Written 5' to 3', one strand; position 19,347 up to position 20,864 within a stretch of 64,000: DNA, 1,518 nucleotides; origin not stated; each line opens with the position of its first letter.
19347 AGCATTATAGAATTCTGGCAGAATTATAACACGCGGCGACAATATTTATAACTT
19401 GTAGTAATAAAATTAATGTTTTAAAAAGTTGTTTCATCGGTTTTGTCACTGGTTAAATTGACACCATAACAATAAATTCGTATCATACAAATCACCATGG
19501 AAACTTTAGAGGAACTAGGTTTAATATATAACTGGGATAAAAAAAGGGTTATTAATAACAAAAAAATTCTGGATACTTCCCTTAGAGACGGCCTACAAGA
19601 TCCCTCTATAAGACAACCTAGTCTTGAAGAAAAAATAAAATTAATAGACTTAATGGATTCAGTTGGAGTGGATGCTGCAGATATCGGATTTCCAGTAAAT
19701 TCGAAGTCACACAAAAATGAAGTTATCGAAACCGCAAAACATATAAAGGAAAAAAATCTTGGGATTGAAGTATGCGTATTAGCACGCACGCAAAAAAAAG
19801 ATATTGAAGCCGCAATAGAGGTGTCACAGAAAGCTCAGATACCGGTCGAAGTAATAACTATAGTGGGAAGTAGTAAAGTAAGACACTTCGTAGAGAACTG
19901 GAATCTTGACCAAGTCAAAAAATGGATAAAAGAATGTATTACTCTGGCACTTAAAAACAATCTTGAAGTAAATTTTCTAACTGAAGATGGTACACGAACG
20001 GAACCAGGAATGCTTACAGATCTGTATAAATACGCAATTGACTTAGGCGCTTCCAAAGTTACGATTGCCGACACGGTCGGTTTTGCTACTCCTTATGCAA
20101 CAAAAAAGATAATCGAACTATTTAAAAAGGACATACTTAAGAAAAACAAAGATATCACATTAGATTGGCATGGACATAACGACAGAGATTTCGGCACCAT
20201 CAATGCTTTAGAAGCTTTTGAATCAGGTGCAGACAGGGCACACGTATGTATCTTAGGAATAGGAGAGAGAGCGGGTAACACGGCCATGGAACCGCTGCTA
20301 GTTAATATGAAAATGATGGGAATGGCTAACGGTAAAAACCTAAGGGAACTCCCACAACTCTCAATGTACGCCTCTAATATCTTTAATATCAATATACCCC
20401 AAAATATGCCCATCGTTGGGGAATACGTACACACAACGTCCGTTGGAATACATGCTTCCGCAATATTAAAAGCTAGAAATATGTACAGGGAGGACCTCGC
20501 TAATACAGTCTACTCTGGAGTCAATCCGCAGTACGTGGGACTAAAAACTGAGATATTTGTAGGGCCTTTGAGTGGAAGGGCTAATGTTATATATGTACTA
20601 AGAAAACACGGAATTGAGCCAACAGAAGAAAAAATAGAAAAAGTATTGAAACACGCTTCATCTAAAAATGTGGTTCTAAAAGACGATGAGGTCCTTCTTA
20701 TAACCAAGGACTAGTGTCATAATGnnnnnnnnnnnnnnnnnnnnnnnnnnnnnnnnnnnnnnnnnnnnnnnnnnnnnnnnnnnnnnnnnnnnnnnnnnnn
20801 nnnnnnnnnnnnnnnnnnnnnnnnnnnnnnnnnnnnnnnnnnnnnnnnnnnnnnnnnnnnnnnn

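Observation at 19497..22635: Convergent LeuA/HMGL-like synthase and a permuted LeuD-LeuC fusion (swivel domain first)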

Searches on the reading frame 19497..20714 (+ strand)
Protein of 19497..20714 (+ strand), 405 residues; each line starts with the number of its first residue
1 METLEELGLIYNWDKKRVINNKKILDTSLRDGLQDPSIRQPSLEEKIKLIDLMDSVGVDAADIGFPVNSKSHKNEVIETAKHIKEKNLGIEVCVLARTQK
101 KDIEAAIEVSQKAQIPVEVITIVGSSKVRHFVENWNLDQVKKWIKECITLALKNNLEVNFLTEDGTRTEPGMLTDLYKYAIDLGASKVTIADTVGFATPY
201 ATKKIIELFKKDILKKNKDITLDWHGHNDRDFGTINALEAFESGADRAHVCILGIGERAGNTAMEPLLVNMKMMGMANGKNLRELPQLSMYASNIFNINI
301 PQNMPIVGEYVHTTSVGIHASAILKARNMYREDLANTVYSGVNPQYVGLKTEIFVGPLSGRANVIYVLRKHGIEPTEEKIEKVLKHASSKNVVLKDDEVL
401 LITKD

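Call 3: search_protein_families(library=pfam, proteins=[window:19497-20714:+], max_evalue=0.01)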
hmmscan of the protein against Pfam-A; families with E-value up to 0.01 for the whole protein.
window:19497-20714:+ (405 aa): 2 families
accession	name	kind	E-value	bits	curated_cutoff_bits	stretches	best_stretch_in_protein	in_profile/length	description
PF00682.25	HMGL-like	-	2.5e-54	184.8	29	1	23-289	3-257/260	HMGL-like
PF22617.1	HCS_D2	-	2.5e-06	28.2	27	1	306-386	1-73/82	Homocitrate synthase post-HMGL domain-like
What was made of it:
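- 19497..20714 (+): 405-aa DRE-TIM Claisen-condensing synthase (class-3 'LeuA family protein'): TIM barrel plus HCS_D2 subdomain, no regulatory domain. Pfam HMGL-like 185 bits plus HCS_D2 (call 3).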

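Call 4: search_protein_families(library=ncbifam, proteins=[window:19497-20714:+], max_evalue=0.01)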
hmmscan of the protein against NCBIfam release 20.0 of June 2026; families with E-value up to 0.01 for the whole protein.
window:19497-20714:+ (405 aa): 28 families (the best 25 are shown)
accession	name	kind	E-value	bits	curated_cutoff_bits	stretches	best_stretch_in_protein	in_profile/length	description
NF002085.0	PRK00915.1-2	subfamily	1.3e-68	232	517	1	17-403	9-376/504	2-isopropylmalate synthase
TIGR02090.1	LEU1_arch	subfamily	4.8e-65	220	484.75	1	23-386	2-343/363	isopropylmalate/citramalate/homocitrate synthases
NF002086.0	PRK00915.1-3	equivalog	1.3e-63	215.2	532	1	23-386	8-361/516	2-isopropylmalate synthase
TIGR02660.1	nifV_homocitr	equivalog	2.7e-60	204.6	462.9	1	24-389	4-347/365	homocitrate synthase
TIGR00973.1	leuA_bact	equivalog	1.3e-59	202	598.7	1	23-386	3-356/494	2-isopropylmalate synthase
NF002088.0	PRK00915.1-5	equivalog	6.2e-58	196.5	697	1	23-386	5-358/514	2-isopropylmalate synthase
TIGR02146.1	LysS_fung_arch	equivalog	9.6e-58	196.1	413.55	1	24-386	1-341/344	homocitrate synthase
NF041069.1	IPMS_Sufob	equivalog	8.9e-55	186.5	600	1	23-386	2-345/371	isopropylmalate synthase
NF002087.0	PRK00915.1-4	equivalog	1.7e-54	185.3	729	1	23-397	8-377/516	2-isopropylmalate synthase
NF002084.0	PRK00915.1-1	equivalog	2.5e-51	174.8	748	1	23-384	6-357/523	2-isopropylmalate synthase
TIGR00977.1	citramal_synth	equivalog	1.1e-40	139.5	450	1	23-384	3-359/526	citramalate synthase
NF042434.1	IPMS_Lepto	equivalog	7.8e-35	120.5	500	1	23-389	7-368/374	2-isopropylmalate synthase LeuA2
NF002991.1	PRK03739.1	subfamily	3.2e-30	105.4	455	1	12-373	17-395/550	2-isopropylmalate synthase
NF042433.1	CitmalDyn_Leptosp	equivalog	6.3e-28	97.6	950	1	22-386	8-360/514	(R)-citramalate synthase CimA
TIGR00970.1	leuA_yeast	equivalog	9.7e-23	80.5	697.4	1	12-381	17-409/564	2-isopropylmalate synthase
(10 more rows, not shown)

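Call 14: find_homologous_proteins(query=window:19497-20714:+, max_evalue=1e-10)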
Query window:19497-20714:+ (405 aa): 2081 proteins with E <= 1e-10 among 8000 candidates; the best 120 are listed.
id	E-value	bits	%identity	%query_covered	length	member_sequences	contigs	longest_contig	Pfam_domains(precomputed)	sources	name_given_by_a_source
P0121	4.3e-265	897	100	100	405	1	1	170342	PF22617.2,PF00682.26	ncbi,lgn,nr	ncbi:hypothetical protein JXA34_03030 [Patescibacteria group bacterium]|nr:hypothetical protein [Pat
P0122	1.6e-155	536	62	98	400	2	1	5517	PF00682.26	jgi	-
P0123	3.2e-155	535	60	100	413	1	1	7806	PF22617.2,PF00682.26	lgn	-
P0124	5.1e-150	518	58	99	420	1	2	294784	PF00682.26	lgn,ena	-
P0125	6.2e-150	517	58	100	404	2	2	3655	PF22617.2,PF00682.26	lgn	-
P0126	1.1e-117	411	50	98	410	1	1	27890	PF00682.26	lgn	-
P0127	2.1e-110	387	48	97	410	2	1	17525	PF00682.26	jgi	jgi:2-isopropylmalate synthase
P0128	2.1e-109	384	48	98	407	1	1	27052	PF00682.26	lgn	-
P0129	1.1e-102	362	46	97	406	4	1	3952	PF00682.26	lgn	-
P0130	1.2e-101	358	46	97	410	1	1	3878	PF00682.26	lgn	-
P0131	1.3e-101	358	46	97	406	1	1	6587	PF00682.26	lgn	-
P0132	6.0e-101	356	46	97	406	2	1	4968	PF00682.26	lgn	-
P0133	7.3e-101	356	45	98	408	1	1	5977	PF00682.26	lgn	-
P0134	6.6e-99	350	42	97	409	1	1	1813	PF00682.26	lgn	-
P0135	6.8e-97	343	45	97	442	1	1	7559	PF00682.26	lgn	-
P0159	4.1e-91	324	41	98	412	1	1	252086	PF00682.26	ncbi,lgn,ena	-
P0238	3.7e-86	308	39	99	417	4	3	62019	PF00682.26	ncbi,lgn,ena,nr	ncbi:MAG TPA: LeuA family protein [Victivallales bacterium]|nr:LeuA family protein [Victivallales ba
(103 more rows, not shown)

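Call 17: find_encoding_contigs(protein=P0159, flank=8000, max_places=1)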
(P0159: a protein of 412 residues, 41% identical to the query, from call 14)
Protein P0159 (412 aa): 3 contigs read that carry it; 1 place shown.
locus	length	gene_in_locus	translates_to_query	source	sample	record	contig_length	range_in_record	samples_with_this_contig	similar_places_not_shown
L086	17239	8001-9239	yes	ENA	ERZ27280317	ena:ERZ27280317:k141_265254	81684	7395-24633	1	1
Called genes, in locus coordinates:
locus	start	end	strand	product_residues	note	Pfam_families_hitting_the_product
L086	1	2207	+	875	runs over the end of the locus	PF17900:Peptidase_M1_N, PF01433:Peptidase_M1, PF11838:ERAP1_C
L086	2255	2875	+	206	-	PF08207:EFP_N, PF01132:EFP, PF09285:Elong-fact-P_C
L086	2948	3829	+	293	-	PF00483:NTP_transferase, PF12804:NTP_transf_3 (weak)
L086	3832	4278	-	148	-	-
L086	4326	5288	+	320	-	PF01790:LGT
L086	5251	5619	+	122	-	PF01258:zf-dskA_traR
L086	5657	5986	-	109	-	-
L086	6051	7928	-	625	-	PF00694:Aconitase_C, PF00330:Aconitase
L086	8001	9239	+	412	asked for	PF00682:HMGL-like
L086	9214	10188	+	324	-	-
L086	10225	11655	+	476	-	PF13185:GAF_2 (weak), PF00512:HisKA, PF02518:HATPase_c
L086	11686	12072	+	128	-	PF00072:Response_reg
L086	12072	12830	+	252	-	PF00849:PseudoU_synth_2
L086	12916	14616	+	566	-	PF00999:Na_H_Exchanger, PF02254:TrkA_N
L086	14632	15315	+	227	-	PF00293:NUDIX, PF19368:WHD_AraR, PF21906:WHD_NrtR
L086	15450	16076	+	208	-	PF00857:Isochorismatase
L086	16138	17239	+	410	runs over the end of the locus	PF17767:NAPRTase_N, PF04095:NAPRTase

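Call 18: find_encoding_contigs(protein=P0238, flank=8000, max_places=1)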
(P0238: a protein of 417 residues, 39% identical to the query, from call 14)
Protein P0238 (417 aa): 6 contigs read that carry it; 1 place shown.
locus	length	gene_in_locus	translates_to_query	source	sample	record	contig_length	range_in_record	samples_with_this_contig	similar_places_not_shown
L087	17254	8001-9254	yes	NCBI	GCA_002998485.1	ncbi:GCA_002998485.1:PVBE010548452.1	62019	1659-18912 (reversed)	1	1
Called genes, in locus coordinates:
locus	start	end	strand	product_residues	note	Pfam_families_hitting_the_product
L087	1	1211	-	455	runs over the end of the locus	PF01189:Methyltr_RsmB-F, PF13847:Methyltransf_31 (weak)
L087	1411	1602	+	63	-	-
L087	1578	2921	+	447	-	PF00158:Sigma54_activat (faint), PF05496:RuvB_N, PF20720:nSTAND3 (weak), PF00004:AAA, PF07728:AAA_5 (weak), PF13173:AAA_14 (weak), PF16193:AAA_assoc_2, PF12002:MgsA_C, +1 more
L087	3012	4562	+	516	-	PF12072:RNase_Y_N, PF00013:KH_1 (weak), PF08668:HDOD (faint), PF01966:HD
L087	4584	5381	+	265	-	PF13277:YmdB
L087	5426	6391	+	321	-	-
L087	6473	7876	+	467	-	PF01406:tRNA-synt_1e, PF01921:tRNA-synt_1f (faint), PF09334:tRNA-synt_1g (faint), PF09190:DALR_2 (weak)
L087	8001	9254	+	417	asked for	PF00682:HMGL-like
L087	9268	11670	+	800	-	PF02901:PFL-like, PF01228:Gly_radical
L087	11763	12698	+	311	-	PF13353:Fer4_12, PF04055:Radical_SAM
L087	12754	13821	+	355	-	PF00348:polyprenyl_synt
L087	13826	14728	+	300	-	PF02899:Phage_int_SAM_1, PF13495:Phage_int_SAM_4 (weak), PF00589:Phage_integrase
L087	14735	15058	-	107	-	PF04320:YggL_50S_bp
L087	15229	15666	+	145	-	PF01575:MaoC_dehydratas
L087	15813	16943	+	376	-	-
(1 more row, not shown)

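Call 19: search_solved_structures(query=window:19497-20714:+, max_evalue=0.00001, show_alignments=4)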
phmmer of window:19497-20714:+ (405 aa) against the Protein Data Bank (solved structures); distinct sequences matched with E-value up to 0.00001: 21.
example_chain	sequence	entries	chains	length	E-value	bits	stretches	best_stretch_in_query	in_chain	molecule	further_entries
3eeg_A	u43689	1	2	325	1.6e-38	135.9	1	24-331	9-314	2-isopropylmalate synthase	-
6ktq_A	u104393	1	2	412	1.1e-34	123.2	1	15-393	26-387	Homocitrate synthase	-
6e1j_A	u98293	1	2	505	5.6e-34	120.9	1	20-386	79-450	2-isopropylmalate synthase, A genome specific 1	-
3rmj_A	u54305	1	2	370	1.4e-32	116.3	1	20-343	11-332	2-isopropylmalate synthase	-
3ewb_X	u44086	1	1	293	5.2e-31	111.1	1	23-271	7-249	2-isopropylmalate synthase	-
4ov4_A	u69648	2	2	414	2.1e-27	99.3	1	24-389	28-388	2-isopropylmalate synthase | isopropylmalate synthase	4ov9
3ivs_A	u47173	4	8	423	4e-27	98.3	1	19-331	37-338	Homocitrate synthase, mitochondrial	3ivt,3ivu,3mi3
3a9i_A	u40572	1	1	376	9.3e-26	93.9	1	22-388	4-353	Homocitrate synthase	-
2ztj_A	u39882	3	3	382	9.8e-26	93.8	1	22-388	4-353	Homocitrate synthase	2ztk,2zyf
3ble_A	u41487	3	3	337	3.5e-23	85.4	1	19-331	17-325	Citramalate synthase from Leptospira interrogans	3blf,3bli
1sr9_A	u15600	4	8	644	2.6e-12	49.6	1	192-374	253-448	2-isopropylmalate synthase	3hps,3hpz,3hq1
3fig_A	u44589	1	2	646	2.7e-12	49.6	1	192-374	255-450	2-isopropylmalate synthase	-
3hpx_A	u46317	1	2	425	7.7e-12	48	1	192-331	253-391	2-isopropylmalate synthase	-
3u6w_A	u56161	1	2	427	7.9e-12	48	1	192-331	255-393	2-isopropylmalate synthase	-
2nx9_A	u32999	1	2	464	1.9e-09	40.1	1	175-294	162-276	Oxaloacetate decarboxylase 2, subunit alpha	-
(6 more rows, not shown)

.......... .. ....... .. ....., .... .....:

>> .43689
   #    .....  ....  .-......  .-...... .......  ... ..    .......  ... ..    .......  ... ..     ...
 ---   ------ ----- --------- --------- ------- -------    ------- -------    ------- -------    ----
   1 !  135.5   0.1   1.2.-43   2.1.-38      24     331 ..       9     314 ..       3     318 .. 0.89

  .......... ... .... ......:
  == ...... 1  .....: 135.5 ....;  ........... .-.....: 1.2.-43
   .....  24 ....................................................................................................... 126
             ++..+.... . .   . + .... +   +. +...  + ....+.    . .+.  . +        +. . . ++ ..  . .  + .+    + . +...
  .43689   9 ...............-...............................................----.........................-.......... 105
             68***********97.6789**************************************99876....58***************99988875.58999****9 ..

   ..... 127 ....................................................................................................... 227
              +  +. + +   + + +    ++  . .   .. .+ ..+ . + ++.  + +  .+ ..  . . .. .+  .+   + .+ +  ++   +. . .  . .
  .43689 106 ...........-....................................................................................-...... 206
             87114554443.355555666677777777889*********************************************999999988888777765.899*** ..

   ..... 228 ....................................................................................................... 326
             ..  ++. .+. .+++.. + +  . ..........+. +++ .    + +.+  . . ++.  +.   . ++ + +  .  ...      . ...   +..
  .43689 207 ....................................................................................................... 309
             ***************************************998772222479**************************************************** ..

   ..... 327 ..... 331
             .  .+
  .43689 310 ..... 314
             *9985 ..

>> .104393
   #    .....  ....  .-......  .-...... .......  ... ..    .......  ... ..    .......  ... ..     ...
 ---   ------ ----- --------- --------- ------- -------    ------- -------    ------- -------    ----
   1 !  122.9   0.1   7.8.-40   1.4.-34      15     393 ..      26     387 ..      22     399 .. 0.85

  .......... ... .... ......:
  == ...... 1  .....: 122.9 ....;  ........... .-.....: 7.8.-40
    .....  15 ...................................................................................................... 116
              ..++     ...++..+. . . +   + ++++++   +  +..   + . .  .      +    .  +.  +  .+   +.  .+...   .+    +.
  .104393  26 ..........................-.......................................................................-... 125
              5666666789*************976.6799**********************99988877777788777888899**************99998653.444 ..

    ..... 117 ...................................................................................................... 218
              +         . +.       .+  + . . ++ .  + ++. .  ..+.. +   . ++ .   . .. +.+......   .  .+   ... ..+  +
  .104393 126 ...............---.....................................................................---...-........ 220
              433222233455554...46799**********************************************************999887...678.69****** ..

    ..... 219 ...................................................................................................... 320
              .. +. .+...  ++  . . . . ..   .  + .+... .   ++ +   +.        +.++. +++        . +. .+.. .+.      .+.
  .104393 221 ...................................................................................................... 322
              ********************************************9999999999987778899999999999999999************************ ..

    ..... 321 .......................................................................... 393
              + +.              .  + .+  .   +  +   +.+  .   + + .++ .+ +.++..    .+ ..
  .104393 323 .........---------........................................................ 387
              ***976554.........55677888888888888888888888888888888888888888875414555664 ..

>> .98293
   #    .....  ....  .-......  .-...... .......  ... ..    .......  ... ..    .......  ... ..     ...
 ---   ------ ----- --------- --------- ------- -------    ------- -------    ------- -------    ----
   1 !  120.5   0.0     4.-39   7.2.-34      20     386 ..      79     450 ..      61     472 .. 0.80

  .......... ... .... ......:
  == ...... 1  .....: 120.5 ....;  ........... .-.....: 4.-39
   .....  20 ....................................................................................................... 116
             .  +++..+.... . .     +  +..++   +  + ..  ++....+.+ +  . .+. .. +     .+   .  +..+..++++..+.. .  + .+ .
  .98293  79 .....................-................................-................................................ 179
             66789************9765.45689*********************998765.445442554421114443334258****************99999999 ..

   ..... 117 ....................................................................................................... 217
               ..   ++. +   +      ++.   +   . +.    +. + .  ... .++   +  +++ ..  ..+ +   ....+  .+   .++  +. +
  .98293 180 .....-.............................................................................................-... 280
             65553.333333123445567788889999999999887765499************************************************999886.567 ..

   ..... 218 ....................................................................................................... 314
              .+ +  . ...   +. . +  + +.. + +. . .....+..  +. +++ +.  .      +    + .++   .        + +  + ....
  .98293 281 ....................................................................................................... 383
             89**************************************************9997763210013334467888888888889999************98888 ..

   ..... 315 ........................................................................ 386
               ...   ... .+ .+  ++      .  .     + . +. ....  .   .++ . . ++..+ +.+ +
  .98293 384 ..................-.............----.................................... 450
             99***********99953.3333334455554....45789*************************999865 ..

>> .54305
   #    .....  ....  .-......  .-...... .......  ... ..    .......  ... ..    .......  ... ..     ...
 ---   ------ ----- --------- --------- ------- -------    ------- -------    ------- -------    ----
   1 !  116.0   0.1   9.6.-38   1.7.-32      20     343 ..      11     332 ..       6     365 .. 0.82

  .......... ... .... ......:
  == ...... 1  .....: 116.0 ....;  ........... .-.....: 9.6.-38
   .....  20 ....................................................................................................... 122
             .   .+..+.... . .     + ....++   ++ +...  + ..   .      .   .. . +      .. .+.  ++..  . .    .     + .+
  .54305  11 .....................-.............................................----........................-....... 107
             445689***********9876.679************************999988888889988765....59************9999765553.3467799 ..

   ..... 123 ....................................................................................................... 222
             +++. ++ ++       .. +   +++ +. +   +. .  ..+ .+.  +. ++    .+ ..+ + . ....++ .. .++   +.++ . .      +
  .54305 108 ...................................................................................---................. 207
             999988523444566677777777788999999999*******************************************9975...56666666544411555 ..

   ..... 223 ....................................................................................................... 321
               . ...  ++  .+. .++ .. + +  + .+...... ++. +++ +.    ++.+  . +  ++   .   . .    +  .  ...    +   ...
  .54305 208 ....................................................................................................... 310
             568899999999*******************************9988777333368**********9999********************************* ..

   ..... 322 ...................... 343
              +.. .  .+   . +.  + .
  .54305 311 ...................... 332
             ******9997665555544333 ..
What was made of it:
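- On Homocitrate synthase: N159 and F64 align to the Arg of VRFTAED and the His of EAGHP in 6ktq (call 19).
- N159 and F64 sit where the S. acidocaldarius HCS 6ktq has Arg and His (call 19). At the positions of the HCS distal-carboxylate ligands it has Asn and Phe (call 19).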

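Call 34: search_protein_families(library=ncbifam, proteins=[L086:9214-10188:+], max_evalue=0.00001)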
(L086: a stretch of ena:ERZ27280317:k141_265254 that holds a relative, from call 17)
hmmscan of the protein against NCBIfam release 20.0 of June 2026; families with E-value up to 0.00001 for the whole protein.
L086:9214-10188:+ (324 aa): 0 families

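Call 37: find_related_loci(query=A2, collection=metagenome_contigs, flank=10000)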
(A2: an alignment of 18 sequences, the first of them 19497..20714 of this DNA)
Query A2 (405 aa) in metagenome_contigs; peptide patterns used: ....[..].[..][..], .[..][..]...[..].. (x = any residue, [..] = any of these).
600 stretches matched a pattern (row limit reached: there are more); 577 encode a relative of the query (tblastn E <= 1e-3); the best 80 are kept; 80 distinct loci.
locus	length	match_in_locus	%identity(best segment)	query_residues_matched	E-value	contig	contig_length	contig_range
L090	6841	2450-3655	43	9-405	6e-99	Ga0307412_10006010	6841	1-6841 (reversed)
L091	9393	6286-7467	38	9-400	1e-98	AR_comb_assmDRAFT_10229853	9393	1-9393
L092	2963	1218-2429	40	2-404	1e-100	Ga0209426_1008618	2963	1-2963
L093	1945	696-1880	40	9-399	7e-103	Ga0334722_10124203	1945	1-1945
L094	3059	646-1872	39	1-404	5e-99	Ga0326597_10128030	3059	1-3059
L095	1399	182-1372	42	4-399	1e-104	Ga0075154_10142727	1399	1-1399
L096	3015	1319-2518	41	1-400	1e-98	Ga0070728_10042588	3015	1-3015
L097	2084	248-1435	40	9-399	3e-101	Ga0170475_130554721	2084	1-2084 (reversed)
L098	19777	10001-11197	41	5-399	2e-95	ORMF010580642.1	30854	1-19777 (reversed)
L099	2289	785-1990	41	9-405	1e-99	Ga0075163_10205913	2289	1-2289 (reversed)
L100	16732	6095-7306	37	4-402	5e-95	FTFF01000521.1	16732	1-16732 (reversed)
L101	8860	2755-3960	39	1-399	4e-95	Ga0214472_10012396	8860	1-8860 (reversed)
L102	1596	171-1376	39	9-404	8e-102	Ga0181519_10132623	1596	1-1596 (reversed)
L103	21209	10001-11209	39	4-399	4e-95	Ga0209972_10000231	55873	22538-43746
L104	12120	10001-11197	40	9-404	2e-94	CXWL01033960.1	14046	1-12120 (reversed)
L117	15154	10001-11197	38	9-402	1e-92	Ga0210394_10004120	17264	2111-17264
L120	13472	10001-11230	39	1-405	4e-92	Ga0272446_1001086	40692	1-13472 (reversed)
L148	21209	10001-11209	37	1-399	9e-90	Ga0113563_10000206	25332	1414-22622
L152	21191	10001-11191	37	9-400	2e-89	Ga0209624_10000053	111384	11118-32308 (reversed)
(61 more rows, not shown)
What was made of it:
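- Tried and rejected: metagenome_contigs scan with the synthase alignment (call 37).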
